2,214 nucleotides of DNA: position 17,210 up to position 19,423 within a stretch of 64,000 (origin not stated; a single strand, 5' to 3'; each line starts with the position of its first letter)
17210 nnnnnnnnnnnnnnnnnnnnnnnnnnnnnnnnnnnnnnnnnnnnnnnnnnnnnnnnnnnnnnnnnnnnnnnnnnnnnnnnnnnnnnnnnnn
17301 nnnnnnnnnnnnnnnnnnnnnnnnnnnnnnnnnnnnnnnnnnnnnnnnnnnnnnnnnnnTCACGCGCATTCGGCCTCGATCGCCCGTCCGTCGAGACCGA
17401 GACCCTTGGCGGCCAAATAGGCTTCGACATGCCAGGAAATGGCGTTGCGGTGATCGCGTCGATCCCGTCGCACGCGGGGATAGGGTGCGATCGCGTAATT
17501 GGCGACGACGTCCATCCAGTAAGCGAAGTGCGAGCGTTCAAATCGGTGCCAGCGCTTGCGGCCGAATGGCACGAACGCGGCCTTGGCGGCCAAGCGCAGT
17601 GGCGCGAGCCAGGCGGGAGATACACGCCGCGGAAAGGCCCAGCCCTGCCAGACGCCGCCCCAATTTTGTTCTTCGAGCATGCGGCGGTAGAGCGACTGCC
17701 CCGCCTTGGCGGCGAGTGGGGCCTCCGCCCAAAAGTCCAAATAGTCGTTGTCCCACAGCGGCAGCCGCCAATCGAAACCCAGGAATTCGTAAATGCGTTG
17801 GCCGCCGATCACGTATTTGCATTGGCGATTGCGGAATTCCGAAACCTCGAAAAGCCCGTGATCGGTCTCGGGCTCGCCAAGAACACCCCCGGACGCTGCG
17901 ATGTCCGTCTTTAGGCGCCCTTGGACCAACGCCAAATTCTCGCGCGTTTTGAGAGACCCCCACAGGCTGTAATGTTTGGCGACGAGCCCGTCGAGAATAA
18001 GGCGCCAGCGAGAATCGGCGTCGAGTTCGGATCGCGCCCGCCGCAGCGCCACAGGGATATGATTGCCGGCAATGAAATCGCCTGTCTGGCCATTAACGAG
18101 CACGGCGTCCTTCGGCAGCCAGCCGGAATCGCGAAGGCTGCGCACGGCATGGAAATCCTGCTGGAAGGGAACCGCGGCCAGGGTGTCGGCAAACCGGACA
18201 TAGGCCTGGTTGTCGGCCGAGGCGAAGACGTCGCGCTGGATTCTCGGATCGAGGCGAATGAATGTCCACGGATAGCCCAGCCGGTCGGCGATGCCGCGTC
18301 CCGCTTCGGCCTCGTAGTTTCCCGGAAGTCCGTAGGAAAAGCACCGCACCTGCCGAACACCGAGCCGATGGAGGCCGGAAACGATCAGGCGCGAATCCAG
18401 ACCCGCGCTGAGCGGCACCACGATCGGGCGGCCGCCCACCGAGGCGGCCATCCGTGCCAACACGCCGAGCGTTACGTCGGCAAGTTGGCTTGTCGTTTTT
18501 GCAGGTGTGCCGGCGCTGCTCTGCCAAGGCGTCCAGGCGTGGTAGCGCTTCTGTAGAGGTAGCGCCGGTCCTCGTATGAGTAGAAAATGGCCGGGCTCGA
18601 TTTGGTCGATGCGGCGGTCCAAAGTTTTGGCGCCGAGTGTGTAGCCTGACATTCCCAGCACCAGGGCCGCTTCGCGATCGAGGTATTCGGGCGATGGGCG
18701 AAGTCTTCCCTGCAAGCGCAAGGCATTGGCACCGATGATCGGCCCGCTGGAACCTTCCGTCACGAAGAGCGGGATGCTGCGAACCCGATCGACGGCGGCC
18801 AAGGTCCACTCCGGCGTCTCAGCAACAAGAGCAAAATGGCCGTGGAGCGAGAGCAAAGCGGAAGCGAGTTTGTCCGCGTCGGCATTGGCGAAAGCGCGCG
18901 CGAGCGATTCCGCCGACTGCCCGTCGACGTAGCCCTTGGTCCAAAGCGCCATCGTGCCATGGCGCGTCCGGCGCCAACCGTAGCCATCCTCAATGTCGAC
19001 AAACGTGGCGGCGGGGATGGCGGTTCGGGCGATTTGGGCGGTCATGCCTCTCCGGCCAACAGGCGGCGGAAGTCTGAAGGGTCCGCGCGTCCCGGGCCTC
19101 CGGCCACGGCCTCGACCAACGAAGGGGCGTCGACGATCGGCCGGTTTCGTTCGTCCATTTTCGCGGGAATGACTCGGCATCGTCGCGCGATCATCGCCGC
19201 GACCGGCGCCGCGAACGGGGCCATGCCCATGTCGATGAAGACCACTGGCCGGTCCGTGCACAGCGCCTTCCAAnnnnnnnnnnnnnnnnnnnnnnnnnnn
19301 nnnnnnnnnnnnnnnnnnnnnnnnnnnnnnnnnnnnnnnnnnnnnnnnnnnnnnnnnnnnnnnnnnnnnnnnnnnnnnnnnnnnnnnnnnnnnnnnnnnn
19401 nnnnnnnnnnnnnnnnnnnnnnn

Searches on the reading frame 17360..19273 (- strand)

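Call 6: search_protein_families(library=pfam, proteins=[window:17360-19273:-], max_evalue=0.001)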
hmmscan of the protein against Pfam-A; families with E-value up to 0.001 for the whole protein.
window:17360-19273:- (637 aa): 1 family
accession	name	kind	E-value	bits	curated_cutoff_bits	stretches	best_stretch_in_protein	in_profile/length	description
PF00733.27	Asn_synthase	-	5e-06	26.8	21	1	279-347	15-85/354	Asparagine synthase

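Call 29: search_protein_families(library=pfam, proteins=[window:17360-19273:-], max_evalue=5)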
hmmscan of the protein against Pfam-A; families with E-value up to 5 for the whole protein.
window:17360-19273:- (637 aa): 1 family
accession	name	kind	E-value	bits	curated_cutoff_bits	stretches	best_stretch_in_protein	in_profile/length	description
PF00733.27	Asn_synthase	-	5e-06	26.8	21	1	279-347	15-85/354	Asparagine synthase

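Call 61: search_protein_families(library=ncbifam, proteins=[window:17360-19045:-], max_evalue=0.001)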
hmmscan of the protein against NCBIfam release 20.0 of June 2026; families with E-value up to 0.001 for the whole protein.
window:17360-19045:- (561 aa): 4 families
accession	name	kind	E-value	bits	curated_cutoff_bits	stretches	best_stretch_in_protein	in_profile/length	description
TIGR01536.1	asn_synth_AEB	equivalog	1.3e-06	27.8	267.1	1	63-265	116-315/517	asparagine synthase (glutamine-hydrolyzing)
TIGR03108.1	eps_aminotran_1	hypoth_equivalog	2e-05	23.5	816.9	1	67-256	119-311/628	XrtA/PEP-CTERM system amidotransferase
TIGR03104.1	trio_amidotrans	equivalog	0.00042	18.7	570.1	1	140-242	194-297/589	N-acetylglutaminylglutamine amidotransferase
NF033561.1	macrolact_Ik_Al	subfamily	0.00067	18.4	300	0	46-219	61-225/561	albusnodin/ikarugamycin family macrolactam cyclase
